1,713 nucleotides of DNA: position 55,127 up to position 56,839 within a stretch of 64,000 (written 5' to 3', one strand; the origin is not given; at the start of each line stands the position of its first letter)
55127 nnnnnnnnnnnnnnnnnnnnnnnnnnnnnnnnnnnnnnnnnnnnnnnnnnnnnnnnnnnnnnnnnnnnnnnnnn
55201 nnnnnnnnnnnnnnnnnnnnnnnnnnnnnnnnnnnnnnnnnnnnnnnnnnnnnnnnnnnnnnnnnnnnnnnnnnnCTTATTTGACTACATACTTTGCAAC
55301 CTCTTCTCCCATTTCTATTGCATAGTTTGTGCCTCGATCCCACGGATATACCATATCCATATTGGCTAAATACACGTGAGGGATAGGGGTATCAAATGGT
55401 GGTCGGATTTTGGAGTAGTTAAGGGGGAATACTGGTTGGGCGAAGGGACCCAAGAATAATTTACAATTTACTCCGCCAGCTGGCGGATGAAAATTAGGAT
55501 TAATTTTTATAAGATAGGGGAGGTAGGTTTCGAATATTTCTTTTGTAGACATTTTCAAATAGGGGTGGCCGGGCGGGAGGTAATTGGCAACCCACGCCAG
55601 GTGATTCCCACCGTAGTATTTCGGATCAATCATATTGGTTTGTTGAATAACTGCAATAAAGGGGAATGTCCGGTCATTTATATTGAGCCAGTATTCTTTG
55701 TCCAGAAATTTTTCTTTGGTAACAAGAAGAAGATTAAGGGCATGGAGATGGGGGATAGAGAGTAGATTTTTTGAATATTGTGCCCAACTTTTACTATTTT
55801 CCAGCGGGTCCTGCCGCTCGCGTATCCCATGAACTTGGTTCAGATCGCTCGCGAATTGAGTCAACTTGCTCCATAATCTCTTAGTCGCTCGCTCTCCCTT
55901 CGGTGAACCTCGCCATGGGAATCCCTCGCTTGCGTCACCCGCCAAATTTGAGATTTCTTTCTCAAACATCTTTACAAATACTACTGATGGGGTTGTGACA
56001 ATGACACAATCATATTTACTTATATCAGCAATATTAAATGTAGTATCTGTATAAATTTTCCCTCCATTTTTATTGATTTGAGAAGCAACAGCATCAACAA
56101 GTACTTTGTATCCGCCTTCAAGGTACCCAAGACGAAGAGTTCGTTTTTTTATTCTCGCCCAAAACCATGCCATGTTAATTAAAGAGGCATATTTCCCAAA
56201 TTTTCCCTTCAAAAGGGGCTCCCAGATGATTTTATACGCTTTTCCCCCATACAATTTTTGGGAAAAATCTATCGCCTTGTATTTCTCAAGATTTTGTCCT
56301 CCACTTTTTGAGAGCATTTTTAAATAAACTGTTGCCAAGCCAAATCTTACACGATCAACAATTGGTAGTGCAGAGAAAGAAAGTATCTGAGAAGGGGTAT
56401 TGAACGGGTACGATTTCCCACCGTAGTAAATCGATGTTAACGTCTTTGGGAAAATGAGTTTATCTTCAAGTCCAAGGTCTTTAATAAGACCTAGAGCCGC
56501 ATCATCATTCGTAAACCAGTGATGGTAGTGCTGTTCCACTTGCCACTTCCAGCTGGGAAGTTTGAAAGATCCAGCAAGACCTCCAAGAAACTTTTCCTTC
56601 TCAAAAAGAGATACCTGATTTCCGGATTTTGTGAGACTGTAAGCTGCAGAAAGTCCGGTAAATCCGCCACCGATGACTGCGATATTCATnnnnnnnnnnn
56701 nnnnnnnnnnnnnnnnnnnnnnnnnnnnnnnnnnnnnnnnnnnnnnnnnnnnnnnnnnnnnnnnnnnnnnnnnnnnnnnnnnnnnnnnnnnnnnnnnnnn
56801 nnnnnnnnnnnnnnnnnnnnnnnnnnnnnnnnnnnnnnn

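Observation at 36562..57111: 20-kb glycan-assembly locus: UbiA (DPPR-synthase-like) plus GT2 polyprenyl-P-sugar synthase plus six GT-C-type membrane transferases, encoded alongside PT-linker secreted proteins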

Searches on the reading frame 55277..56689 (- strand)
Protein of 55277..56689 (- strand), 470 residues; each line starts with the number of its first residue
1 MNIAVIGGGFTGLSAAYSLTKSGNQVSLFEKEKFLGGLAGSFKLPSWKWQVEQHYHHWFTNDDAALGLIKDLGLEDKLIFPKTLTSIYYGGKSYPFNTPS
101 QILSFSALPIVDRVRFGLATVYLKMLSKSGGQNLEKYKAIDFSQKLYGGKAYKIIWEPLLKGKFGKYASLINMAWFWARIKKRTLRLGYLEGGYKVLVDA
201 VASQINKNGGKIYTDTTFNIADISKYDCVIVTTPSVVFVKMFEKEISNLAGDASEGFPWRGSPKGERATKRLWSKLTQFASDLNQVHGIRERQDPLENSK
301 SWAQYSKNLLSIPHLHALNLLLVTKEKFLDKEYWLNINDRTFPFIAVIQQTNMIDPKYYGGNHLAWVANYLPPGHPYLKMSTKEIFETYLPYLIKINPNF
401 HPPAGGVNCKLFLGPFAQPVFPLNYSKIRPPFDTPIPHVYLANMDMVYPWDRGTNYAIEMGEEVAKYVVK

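Call 5: search_protein_families(library=pfam, proteins=[window:55277-56689:-], max_evalue=0.01)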
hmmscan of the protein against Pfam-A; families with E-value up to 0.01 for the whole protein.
window:55277-56689:- (470 aa): 10 families
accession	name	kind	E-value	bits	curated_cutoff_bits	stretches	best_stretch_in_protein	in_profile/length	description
PF01593.30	Amino_oxidase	-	1.6e-18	67.7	19.8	1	10-216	1-223/443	Flavin containing amine oxidoreductase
PF13450.12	NAD_binding_8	-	2.3e-11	44.3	21.9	1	5-65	1-61/68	NAD(P)-binding Rossmann-like domain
PF01266.30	DAO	-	1e-08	35.5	27.9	1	3-36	2-35/353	FAD dependent oxidoreductase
PF12831.13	FAD_oxidored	-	2.1e-06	27.8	27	1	3-41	2-40/416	FAD dependent oxidoreductase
PF00070.33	Pyr_redox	-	7.7e-05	23.6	22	1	2-33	1-32/82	Pyridine nucleotide-disulphide oxidoreductase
PF00890.30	FAD_binding_2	-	0.00011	22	20.4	1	3-37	2-36/414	FAD binding domain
PF07992.20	Pyr_redox_2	-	0.00048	20.1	26.1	1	2-32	2-32/291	Pyridine nucleotide-disulphide oxidoreductase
PF03486.20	HI0933_like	-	0.00076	19.4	50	1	2-36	2-36/244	HI0933-like protein Rossmann domain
PF01946.23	Thi4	-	0.0029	17.3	26.2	1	2-37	19-55/235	Thi4 family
PF01134.28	GIDA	-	0.0035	16.9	22.1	1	3-31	2-30/391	Glucose inhibited division protein A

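Call 7: search_protein_families(library=ncbifam, proteins=[window:55277-56689:-], max_evalue=0.01)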
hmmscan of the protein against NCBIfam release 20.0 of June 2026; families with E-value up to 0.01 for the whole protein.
window:55277-56689:- (470 aa): 62 families (the best 25 are shown)
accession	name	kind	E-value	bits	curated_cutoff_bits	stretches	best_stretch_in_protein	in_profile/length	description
NF005560.0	PRK07233.1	equivalog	7.3e-111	371.1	252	2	1-225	1-229/435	hypothetical protein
NF005547.0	PRK07208.1-3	equivalog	2.8e-13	49.4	380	1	2-181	6-181/465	hypothetical protein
NF005548.0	PRK07208.1-4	equivalog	4.4e-13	48.7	389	1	2-148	5-148/488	hypothetical protein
TIGR03467.1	HpnE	equivalog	5.2e-13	49.1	283.05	1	3-92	1-91/430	hydroxysqualene dehydroxylase HpnE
NF005545.0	PRK07208.1-1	equivalog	1.2e-10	40.4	451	1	2-148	9-152/504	hypothetical protein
TIGR00562.1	proto_IX_ox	equivalog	1.9e-09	36.6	97.85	1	2-176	4-177/470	protoporphyrinogen oxidase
TIGR02732.1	zeta_caro_desat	equivalog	5.1e-09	35.6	622.15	1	3-80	2-78/474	9,9'-di-cis-zeta-carotene desaturase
NF008841.0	PRK11883.1-1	equivalog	5.1e-09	35.5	517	1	1-92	4-96/453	protoporphyrinogen oxidase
NF008845.0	PRK11883.1-5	equivalog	1.4e-08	33.5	560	1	2-86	6-94/468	protoporphyrinogen oxidase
NF009410.0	PRK12771.1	subfamily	1.6e-08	33.6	516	1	2-38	140-176/566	NAD(P)-binding protein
NF058655.1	CrtID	equivalog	3.9e-08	32.6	640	1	3-50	1-48/478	bifunctional phytoene desaturase/3,4-desaturase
TIGR02733.1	desat_CrtD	equivalog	6.6e-08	31.7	549.7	1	2-51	3-52/492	C-3',4' desaturase CrtD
TIGR02734.1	crtI_fam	subfamily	2.8e-07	29.6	238.1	1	4-45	2-43/504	phytoene desaturase family protein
TIGR02731.1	phytoene_desat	equivalog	8.8e-07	28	569.4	1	3-80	2-78/453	15-cis-phytoene desaturase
NF045599.1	bili_reduct_long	exception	8.1e-06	24.3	750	1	2-56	383-437/641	bilirubin reductase, long form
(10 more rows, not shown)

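Call 28: search_solved_structures(query=window:55277-56689:-, max_evalue=0.001)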
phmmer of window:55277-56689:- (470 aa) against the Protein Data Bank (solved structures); distinct sequences matched with E-value up to 0.001: 18.
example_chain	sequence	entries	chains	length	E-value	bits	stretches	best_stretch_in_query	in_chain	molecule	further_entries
2ivd_A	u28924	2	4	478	2.7e-06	29.5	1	1-159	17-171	PROTOPORPHYRINOGEN OXIDASE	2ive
1sez_A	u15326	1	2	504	6.5e-06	28.3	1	2-173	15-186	Protoporphyrinogen oxidase, mitochondrial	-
2z5y_A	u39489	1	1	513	2.7e-05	26.2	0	2-98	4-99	Amine oxidase [flavin-containing] A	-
2z5x_A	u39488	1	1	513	3.7e-05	25.8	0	2-97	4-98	Amine oxidase [flavin-containing] A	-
2bxr_A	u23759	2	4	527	4.1e-05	25.7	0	2-97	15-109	AMINE OXIDASE [FLAVIN-CONTAINING] A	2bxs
3zyx_A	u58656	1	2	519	7.2e-05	24.9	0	2-100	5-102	AMINE OXIDASE [FLAVIN-CONTAINING] B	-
2xfu_A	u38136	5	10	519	7.2e-05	24.9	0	2-100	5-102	Amine oxidase [flavin-containing] B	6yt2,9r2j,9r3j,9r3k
2xfo_A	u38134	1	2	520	7.2e-05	24.9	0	2-100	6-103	Amine oxidase [flavin-containing] B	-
2bk4_A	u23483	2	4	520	7.2e-05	24.9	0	2-100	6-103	AMINE OXIDASE [FLAVIN-CONTAINING] B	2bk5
1gos_A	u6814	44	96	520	7.2e-05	24.9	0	2-100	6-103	MONOAMINE OXIDASE | AMINE OXIDASE [FLAVIN-CONTAINING] B | AMINE OXIDASE (FLAVIN-CONTAINING) B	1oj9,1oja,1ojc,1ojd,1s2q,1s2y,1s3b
2c73_A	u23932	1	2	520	0.00019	23.5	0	2-100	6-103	AMINE OXIDASE (FLAVIN-CONTAINING) B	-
2c72_A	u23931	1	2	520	0.0002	23.4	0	2-100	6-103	AMINE OXIDASE (FLAVIN-CONTAINING) B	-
2c76_A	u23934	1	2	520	0.00021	23.4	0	2-100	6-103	AMINE OXIDASE (FLAVIN-CONTAINING) B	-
4zcc_A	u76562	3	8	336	0.00022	23.2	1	3-44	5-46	Renalase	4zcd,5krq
3ka7_A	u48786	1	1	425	0.0003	22.8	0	2-216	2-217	Oxidoreductase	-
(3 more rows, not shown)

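Call 77: search_solved_structures(query=A8, max_evalue=0.01)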
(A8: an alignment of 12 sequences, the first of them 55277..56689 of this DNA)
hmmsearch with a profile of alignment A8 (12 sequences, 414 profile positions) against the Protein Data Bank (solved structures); distinct sequences matched with E-value up to 0.01: 175 (the best 60 are shown).
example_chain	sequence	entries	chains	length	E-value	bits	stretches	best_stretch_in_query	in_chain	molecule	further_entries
4e0v_A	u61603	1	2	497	7.1e-13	51.5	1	2-54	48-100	L-amino-acid oxidase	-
5z2g_A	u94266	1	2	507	8e-13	51.3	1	2-94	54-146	L-amino acid oxidase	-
5ts5_A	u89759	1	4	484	8.2e-13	51.3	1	2-53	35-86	Amine oxidase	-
1reo_A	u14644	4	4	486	1.8e-12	50.1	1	2-53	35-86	AHPLAAO | L-amino acid oxidase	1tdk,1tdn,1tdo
1sez_A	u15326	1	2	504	2.9e-12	49.5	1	2-173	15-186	Protoporphyrinogen oxidase, mitochondrial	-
3nrn_A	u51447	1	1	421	2.4e-11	46.5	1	1-258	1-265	uncharacterized protein PF1083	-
3kve_A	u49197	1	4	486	3.7e-11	45.8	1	2-52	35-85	L-amino acid oxidase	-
2z5y_A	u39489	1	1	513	1.3e-10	44.1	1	3-278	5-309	Amine oxidase [flavin-containing] A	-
9rvj_A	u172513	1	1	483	1.6e-10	43.7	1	2-106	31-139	Tetrapodal ancestor of L-amino acid oxidase: Q225H - W377I double mutant with phenylalanin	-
9rum_A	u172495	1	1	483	1.6e-10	43.7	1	2-106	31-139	Tetrapodal ancestor of L-amino acid oxidase: Q225A mutant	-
9qs1_A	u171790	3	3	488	1.7e-10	43.7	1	2-106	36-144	Tetrapodal ancestor of L-amino acis oxidases | Tetrapodal ancestor of L-amino acid oxidases | Tetrapodal ancestor of L-amino acid oxidases co-crystallised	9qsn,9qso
9run_A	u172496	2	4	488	1.7e-10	43.7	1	2-106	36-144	Tetrapodal ancestor of L-amino acid oxidase: Q225H-W377I double mutant | Tetrapodal ancestor of L-amino acid oxidases: W377I mutant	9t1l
9rvh_A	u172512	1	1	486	1.7e-10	43.6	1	2-106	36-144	Tetrapodal ancestor of L-amino acid oxidase: Q225A-Loop (P361-PREGA-L367) mutant with phen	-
9t73_B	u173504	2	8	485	1.7e-10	43.6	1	2-106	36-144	Tetrapodal ancestor of L-amino acid oxidases: I224A-Q225H-P361-PREGA-L367 bound to phenyla | Tetrapodal ancestor of L-amino acid oxidase: I224A-Q225H-P361-PREGA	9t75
1f8r_A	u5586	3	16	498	1.9e-10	43.5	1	2-52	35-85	L-AMINO ACID OXIDASE | L-amino-acid oxidase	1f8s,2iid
5mog_A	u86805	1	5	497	5.4e-10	42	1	2-386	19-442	Phytoene dehydrogenase, chloroplastic/chromoplastic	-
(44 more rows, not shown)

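Call 90: search_dna_similar(query=window:55277-56689:-, collection=plasmids, mode=protein, max_evalue=1e-8, max_rows=15)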
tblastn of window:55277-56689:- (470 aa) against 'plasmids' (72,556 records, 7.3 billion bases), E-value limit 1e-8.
Records with a match: 8; places in all: 8; records where one place covers at least 80% of the query: 8.
Best place of each record, by identity: <60% 8.
By first word of the organism name: Rhizobium 4; Embleya 1; Rhodobacteraceae 1; Burkholderia 1; Agrobacterium 1.
By predicted mobility (MOB-suite, as given by PLSDB): non-mobilizable 6; mobilizable 1; conjugative 1.
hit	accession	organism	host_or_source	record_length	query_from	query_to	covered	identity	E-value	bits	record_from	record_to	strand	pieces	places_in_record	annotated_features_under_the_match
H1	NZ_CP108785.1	Embleya sp. NBC_00888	-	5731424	2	468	99%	30.1%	5e-59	217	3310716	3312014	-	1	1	none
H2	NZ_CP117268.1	Rhizobium rhododendri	Rhododendron sp.,pure bacterial ...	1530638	2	465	99%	26.8%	8e-29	127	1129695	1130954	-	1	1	record has no annotation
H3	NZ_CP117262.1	Rhizobium tumorigenes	Rubus sp.,pure bacterial culture,Aerial ...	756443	2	470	100%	25.9%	5e-31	134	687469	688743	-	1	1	NAD(P)/FAD-dependent oxidoreductase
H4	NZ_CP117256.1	Rhizobium tumorigenes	Rubus sp.,pure bacterial culture,Aerial ...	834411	2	470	100%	25.9%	1e-30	133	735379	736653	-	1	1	NAD(P)/FAD-dependent oxidoreductase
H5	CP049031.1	Rhodobacteraceae bacterium SC52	Apostichopus japonicus,pure ...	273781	2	464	99%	25.7%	3e-28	125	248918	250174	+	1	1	NAD(P)/FAD-dependent oxidoreductase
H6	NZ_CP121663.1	Rhizobium sp. CB3090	Gliricidia sp.,cell culture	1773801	2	461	98%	24.5%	4e-31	135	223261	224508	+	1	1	record has no annotation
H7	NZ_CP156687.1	Burkholderia stagnalis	Bacterial cells,soils collected in ...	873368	3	458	97%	24.6%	2e-33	141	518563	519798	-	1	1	NAD(P)/FAD-dependent oxidoreductase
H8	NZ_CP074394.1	Agrobacterium salinitolerans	Cotton,tiaaue sample,root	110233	23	470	95%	24.8%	6e-26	119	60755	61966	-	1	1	NAD(P)/FAD-dependent oxidoreductase | GtrA family protein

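Call 92: get_annotated_region(hit=H8, flank=7000)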
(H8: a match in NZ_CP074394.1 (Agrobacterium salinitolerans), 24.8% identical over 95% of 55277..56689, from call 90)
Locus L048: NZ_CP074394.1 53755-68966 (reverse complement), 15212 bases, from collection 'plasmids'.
description: Agrobacterium salinitolerans strain DG3-1 plasmid pDG3-1a, complete sequence
organism: Agrobacterium salinitolerans (NCBI taxid 1183413)
taxonomy: Bacteria; Pseudomonadota; Alphaproteobacteria; Hyphomicrobiales; Rhizobiaceae; Agrobacterium; Agrobacterium salinitolerans
host: -; source: Cotton,tiaaue sample,root; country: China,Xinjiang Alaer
typing (MOB-suite, as given by PLSDB): conjugative; relaxase MOBP; mating-pair formation MPF_T
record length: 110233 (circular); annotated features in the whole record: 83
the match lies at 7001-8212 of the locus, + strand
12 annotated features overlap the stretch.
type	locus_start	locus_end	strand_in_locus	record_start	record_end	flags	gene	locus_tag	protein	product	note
CDS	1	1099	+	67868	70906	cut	-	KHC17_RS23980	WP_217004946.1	glycosyltransferase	-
CDS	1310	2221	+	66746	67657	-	-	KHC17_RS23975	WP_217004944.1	class I SAM-dependent methyltransferase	-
CDS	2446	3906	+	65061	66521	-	-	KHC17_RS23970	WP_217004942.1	UbiA family prenyltransferase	-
CDS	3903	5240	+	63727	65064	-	-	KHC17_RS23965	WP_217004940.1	FAD-binding oxidoreductase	-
CDS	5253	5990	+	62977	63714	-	-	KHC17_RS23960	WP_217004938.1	SDR family NAD(P)-dependent oxidoreductase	-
CDS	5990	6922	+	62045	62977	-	-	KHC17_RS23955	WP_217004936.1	NAD-dependent epimerase/dehydratase family protein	-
CDS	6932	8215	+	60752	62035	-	-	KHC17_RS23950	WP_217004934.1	NAD(P)/FAD-dependent oxidoreductase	-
CDS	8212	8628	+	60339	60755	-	-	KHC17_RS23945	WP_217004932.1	GtrA family protein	-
CDS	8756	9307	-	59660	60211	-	-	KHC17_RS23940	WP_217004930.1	hypothetical protein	-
CDS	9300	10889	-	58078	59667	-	-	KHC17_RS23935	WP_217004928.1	hypothetical protein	-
CDS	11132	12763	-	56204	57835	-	-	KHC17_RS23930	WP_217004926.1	hypothetical protein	-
CDS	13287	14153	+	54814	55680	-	-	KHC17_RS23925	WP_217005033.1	IS3 family transposase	-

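Call 93: get_annotated_region(hit=H7, flank=7000)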
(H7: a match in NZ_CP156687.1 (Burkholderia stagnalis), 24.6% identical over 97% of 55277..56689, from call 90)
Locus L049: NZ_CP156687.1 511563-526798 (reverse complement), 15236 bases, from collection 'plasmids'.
description: Burkholderia stagnalis strain YJ-2 plasmid plas2, complete sequence
organism: Burkholderia stagnalis (NCBI taxid 1503054)
taxonomy: Bacteria; Pseudomonadota; Betaproteobacteria; Burkholderiales; Burkholderiaceae; Burkholderia; Burkholderia stagnalis
host: -; source: Bacterial cells,soils collected in Guangdong Province, China; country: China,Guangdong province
typing (MOB-suite, as given by PLSDB): non-mobilizable
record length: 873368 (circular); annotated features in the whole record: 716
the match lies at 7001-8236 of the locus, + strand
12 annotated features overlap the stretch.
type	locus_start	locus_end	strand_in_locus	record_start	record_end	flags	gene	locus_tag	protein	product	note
CDS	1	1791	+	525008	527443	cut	-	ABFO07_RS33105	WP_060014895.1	hypothetical protein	-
CDS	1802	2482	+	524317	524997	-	-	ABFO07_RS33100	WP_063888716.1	class I SAM-dependent methyltransferase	-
CDS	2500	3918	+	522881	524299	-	-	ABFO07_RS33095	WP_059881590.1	UbiA family prenyltransferase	-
CDS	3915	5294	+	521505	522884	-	-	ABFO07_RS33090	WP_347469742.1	FAD-binding oxidoreductase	-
CDS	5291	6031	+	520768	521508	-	-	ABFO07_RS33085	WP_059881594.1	SDR family oxidoreductase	-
CDS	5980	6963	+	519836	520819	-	-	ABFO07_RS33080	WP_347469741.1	SDR family oxidoreductase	-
CDS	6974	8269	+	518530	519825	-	-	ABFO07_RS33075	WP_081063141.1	NAD(P)/FAD-dependent oxidoreductase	-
CDS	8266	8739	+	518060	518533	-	-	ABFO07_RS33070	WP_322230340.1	GtrA family protein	GO:0000271 - polysaccharide biosynthetic process [Evidence IEA]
CDS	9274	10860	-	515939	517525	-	-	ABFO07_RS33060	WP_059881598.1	glycosyl hydrolase family 18 protein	GO:0005975 - carbohydrate metabolic process [Evidence IEA]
CDS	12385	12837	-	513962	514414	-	fabZ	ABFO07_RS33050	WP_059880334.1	3-hydroxyacyl-ACP dehydratase FabZ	-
CDS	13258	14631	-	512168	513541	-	-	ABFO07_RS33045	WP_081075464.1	ATP-binding protein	-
CDS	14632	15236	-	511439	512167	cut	-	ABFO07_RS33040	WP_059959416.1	response regulator transcription factor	GO:0000160 - phosphorelay signal transduction system [Evidence IEA]; GO:0006355 - regulation of DNA-templated ...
